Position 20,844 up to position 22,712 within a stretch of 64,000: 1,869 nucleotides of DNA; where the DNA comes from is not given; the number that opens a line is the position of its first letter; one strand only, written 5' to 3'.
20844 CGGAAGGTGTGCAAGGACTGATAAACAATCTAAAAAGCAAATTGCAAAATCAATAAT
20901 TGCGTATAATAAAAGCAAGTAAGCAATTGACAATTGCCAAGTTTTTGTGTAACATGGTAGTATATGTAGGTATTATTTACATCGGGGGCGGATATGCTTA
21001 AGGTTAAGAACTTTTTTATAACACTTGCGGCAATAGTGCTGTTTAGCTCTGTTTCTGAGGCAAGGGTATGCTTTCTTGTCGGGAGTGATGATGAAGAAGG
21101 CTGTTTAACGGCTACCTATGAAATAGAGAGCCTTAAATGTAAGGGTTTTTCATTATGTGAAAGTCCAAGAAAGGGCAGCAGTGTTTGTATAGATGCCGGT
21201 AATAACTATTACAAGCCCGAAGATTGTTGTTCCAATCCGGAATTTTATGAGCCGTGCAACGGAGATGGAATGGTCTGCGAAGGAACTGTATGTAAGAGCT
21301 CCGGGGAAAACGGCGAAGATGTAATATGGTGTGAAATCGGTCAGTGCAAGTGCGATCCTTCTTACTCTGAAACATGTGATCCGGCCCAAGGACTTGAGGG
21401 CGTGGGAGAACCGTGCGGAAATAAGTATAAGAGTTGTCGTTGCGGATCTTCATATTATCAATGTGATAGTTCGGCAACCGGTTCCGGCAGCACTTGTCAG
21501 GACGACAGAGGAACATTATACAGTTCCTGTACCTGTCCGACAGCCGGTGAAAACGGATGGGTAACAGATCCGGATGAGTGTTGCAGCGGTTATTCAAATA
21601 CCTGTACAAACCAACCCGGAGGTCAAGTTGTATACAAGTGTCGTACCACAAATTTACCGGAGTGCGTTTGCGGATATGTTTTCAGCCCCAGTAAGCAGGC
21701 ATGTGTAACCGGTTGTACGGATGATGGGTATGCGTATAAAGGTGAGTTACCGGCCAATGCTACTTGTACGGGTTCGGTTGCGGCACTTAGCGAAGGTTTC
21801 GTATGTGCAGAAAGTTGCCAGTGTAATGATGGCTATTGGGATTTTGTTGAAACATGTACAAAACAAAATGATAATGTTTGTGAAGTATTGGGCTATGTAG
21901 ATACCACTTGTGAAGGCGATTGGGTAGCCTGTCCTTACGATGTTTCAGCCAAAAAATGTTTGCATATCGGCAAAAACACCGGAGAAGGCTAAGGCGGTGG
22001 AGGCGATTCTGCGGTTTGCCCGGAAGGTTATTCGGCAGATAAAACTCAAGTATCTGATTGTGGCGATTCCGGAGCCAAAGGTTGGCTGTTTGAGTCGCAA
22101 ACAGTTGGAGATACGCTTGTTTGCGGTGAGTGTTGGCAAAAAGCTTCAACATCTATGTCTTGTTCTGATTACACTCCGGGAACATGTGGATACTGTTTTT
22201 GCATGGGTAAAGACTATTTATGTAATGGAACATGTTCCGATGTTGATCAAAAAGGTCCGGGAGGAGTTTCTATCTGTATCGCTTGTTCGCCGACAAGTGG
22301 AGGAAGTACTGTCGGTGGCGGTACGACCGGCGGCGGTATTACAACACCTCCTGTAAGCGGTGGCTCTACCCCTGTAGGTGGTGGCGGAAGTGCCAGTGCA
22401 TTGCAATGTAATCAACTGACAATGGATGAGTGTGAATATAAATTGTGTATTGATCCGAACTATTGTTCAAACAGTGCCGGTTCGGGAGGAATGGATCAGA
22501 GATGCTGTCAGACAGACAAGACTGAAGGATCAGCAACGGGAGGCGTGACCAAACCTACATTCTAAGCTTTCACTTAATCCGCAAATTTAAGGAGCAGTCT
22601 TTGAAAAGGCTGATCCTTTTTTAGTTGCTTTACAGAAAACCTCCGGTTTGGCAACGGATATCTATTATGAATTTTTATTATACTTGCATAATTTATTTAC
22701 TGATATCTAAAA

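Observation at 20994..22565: Secreted cysteine-rich protein split by a single in-frame TAA (21990-21992); the downstream 136-aa ORF is its same-frame continuation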

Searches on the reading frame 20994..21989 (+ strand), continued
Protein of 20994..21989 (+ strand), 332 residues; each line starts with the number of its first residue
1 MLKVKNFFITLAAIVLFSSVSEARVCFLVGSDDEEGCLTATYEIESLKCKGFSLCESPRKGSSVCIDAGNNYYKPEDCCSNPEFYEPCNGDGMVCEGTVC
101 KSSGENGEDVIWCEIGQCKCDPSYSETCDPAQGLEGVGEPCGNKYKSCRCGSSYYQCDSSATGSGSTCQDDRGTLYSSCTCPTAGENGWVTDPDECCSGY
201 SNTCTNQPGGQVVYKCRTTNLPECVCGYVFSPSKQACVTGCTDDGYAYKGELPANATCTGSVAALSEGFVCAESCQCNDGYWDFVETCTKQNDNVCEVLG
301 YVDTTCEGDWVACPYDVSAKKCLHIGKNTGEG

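Call 46: fold_search(model_id=the predicted structure, library=pdb)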
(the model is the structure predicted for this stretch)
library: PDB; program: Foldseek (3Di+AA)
matches with E <= 10: 83; with E <= 0.001: 0
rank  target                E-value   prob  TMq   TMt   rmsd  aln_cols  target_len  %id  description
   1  7msj                  2.6e-01  0.15  0.10  0.23  11.6       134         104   21  The crystal structure of mouse HVEM (released 2021-10-27)
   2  10ft_B                2.9e-01  0.06  0.10  0.13  17.9       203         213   15  Cryo-EM structure of receptor tyrosine kinase ROS1 in complex with NELL2 (released 2026-02-25)
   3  7kpb_F                4.0e-01  0.09  0.13  0.20  11.9       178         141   12  Human TNF-alpha TNFR1 complex bound to conformationally selective antibody (released 2021-01-13)
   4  4rsu_E                5.6e-01  0.18  0.10  0.25   7.9        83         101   18  Crystal structure of the light and hvem complex (released 2015-02-04)
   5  5t2q_B                6.6e-01  0.13  0.10  0.25   9.9       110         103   17  Unliganded Human HVEM at 1.9A in P 1 21 1 (released 2018-10-24)
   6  8yx9_A                6.6e-01  0.08  0.11  0.19  11.6       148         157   15  CD40 in complex with Dacetuzumab Fab (released 2024-05-08)
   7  6pe9_U                7.4e-01  0.15  0.12  0.25   9.7       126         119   13  Crystal Structure of CD40 complexed to FAB516 (released 2019-08-14)
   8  3wvt                  8.2e-01  0.15  0.10  0.26   9.9        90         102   18  Structural and biochemical study of equine lentivirus receptor 1 (released 2015-06-10)
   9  7msg_D                8.7e-01  0.12  0.11  0.16  11.5       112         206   18  The crystal structure of LIGHT in complex with HVEM and CD160 (released 2021-10-27)
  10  8yx1_C                9.2e-01  0.08  0.12  0.20  11.6       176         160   11  CD40 in complex with Bleselumab Fab (released 2024-05-08)
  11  5t2r_B                1.0e+00  0.11  0.12  0.28   9.6       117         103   18  Unliganded Human HVEM at 2.1A in P 21 21 21 (released 2018-10-24)
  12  4rsu_J                1.1e+00  0.14  0.12  0.30   8.5       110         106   17  Crystal structure of the light and hvem complex (released 2015-02-04)
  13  4rsu_D                1.1e+00  0.08  0.11  0.24   9.8       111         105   17  Crystal structure of the light and hvem complex (released 2015-02-04)
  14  4rsu_L                1.1e+00  0.08  0.11  0.24  10.1       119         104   16  Crystal structure of the light and hvem complex (released 2015-02-04)
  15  4fhq                  1.2e+00  0.15  0.11  0.27   8.7        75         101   20  Crystal Structure of HVEM (released 2012-07-18)
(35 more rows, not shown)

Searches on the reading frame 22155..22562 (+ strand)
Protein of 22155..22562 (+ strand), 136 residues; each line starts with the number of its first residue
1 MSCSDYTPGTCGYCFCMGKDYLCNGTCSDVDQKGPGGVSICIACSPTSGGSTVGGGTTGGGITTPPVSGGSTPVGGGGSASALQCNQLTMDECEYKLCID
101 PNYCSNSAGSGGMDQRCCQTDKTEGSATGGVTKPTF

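Call 5: search_protein_families(library=pfam, proteins=[window:22155-22562:+], max_evalue=1)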
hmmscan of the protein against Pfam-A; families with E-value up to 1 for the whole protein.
window:22155-22562:+ (136 aa): 0 families

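Call 57: find_homologous_proteins(query=window:22155-22562:+, max_evalue=0.01)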
Query window:22155-22562:+ (136 aa): 1 proteins with E <= 0.01 among 135 candidates.
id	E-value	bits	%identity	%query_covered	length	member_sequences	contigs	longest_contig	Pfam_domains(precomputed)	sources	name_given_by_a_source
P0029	2.6e-83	295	100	100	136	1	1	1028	-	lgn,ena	-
